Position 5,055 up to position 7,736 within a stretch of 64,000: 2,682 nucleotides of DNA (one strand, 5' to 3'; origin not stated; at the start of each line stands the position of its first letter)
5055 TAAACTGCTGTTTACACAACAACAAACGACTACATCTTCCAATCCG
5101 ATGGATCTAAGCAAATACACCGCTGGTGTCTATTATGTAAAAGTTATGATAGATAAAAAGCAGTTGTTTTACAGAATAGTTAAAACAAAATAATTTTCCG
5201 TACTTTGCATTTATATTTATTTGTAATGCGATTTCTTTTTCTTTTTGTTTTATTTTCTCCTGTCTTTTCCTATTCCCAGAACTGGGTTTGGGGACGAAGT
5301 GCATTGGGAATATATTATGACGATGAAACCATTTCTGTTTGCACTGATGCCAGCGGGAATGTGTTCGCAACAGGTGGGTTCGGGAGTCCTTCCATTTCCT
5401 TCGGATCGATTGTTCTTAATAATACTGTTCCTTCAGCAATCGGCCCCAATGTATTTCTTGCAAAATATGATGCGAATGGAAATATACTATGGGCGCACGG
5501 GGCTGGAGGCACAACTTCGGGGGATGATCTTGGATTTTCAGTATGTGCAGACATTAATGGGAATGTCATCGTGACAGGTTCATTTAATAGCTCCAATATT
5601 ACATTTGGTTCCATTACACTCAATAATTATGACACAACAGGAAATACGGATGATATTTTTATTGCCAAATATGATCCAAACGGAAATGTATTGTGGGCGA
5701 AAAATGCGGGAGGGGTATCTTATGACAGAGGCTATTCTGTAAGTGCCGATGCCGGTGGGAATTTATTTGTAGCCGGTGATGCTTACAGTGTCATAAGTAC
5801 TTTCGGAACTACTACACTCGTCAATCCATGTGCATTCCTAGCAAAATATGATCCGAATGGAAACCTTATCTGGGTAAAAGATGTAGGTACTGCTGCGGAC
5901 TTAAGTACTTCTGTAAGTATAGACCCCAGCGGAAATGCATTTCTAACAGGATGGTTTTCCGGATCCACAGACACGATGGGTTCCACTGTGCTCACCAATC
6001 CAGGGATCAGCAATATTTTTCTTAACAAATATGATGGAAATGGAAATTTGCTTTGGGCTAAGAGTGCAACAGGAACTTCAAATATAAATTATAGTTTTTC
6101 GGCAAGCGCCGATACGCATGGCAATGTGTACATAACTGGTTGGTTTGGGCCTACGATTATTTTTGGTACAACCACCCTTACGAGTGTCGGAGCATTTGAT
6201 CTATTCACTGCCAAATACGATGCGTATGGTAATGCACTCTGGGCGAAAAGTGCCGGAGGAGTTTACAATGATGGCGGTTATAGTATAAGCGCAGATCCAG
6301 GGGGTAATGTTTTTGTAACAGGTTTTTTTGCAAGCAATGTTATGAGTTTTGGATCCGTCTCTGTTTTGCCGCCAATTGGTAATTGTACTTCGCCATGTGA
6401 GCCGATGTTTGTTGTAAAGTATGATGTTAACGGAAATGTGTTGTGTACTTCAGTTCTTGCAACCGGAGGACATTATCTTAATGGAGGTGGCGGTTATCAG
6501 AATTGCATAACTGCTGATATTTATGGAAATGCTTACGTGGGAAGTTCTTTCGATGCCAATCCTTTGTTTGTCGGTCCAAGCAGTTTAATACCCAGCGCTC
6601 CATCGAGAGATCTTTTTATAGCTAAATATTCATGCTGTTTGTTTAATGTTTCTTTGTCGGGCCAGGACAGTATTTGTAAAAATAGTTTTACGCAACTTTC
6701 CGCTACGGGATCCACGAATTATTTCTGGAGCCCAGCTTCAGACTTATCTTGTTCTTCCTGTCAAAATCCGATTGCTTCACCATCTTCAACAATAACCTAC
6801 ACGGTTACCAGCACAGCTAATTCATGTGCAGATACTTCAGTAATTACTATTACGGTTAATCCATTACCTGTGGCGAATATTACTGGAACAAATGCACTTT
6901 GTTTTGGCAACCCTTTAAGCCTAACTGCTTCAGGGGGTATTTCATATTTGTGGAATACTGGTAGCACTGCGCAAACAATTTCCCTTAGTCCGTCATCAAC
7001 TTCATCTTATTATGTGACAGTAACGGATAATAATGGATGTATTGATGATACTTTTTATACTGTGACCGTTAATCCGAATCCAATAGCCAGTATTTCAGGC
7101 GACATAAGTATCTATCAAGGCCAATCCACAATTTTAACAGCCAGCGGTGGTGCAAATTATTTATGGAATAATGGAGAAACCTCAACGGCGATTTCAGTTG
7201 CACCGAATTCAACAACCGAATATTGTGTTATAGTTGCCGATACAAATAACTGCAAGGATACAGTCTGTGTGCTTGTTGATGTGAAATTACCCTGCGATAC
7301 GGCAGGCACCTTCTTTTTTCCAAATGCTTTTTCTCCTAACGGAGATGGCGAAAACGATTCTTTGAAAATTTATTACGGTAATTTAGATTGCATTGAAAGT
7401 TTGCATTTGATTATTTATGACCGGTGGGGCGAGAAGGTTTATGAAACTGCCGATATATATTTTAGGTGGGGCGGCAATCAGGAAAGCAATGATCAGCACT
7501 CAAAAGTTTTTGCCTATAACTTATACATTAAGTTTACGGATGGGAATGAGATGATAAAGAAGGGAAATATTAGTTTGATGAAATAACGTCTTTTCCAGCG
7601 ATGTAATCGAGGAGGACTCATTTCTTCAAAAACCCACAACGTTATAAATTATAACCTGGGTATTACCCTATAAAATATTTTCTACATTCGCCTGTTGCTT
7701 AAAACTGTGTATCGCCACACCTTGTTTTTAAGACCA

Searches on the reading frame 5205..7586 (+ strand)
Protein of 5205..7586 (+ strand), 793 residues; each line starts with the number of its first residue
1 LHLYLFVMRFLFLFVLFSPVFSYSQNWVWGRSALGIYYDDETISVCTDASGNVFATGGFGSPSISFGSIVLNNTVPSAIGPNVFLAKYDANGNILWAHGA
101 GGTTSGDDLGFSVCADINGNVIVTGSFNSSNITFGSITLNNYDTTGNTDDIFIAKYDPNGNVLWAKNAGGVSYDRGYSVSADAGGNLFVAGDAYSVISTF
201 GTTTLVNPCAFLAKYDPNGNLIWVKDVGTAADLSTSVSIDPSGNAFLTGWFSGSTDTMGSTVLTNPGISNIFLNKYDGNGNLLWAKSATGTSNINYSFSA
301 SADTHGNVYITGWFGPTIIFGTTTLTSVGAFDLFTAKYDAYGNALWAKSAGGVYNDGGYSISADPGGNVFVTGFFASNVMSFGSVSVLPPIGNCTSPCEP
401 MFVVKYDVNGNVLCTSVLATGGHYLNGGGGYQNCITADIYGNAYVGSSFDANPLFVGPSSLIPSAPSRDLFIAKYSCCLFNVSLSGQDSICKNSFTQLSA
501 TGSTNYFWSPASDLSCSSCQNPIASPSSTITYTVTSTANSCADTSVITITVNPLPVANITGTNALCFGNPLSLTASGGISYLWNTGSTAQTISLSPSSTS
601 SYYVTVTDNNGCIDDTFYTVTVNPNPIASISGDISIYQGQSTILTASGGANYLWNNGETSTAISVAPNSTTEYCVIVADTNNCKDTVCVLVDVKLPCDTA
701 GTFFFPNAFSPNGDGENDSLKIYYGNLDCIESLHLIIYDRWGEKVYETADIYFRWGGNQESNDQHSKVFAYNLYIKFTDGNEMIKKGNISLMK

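Call 3: search_protein_families(library=pfam, proteins=[window:5205-7586:+], max_evalue=0.1)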
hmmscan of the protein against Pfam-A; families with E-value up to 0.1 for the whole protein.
window:5205-7586:+ (793 aa): 4 families
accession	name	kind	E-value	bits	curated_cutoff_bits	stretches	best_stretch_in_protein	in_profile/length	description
PF13585.12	CHU_C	-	1.1e-13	51.5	27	1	705-790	3-85/86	CHU_C Type IX secretion signal domain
PF06739.17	SBBP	-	6.6e-06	26.4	20.5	0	234-250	15-31/38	Beta-propeller repeat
PF19081.6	Ig_7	-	0.00041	21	27.3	1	559-624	6-84/84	Ig-like domain CHU_C associated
PF20622.4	Big_15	-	0.073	13.4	27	0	116-166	30-76/82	Bacterial Ig domain (Big_16)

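Call 18: search_protein_families(library=ncbifam, proteins=[window:5205-7586:+], max_evalue=0.01)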
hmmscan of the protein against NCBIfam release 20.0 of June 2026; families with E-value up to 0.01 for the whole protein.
window:5205-7586:+ (793 aa): 2 families
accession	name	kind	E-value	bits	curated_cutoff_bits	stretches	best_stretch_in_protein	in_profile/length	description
NF047494.1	Lepto_SBBP_lipo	equivalog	1.2e-33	116.5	400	2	146-374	100-324/466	SBBP repeat beta-propeller lipoprotein, LipL53 family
TIGR04131.1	Bac_Flav_CTERM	domain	4e-09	36.5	35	1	705-792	3-84/85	T9SS type B sorting domain-containing protein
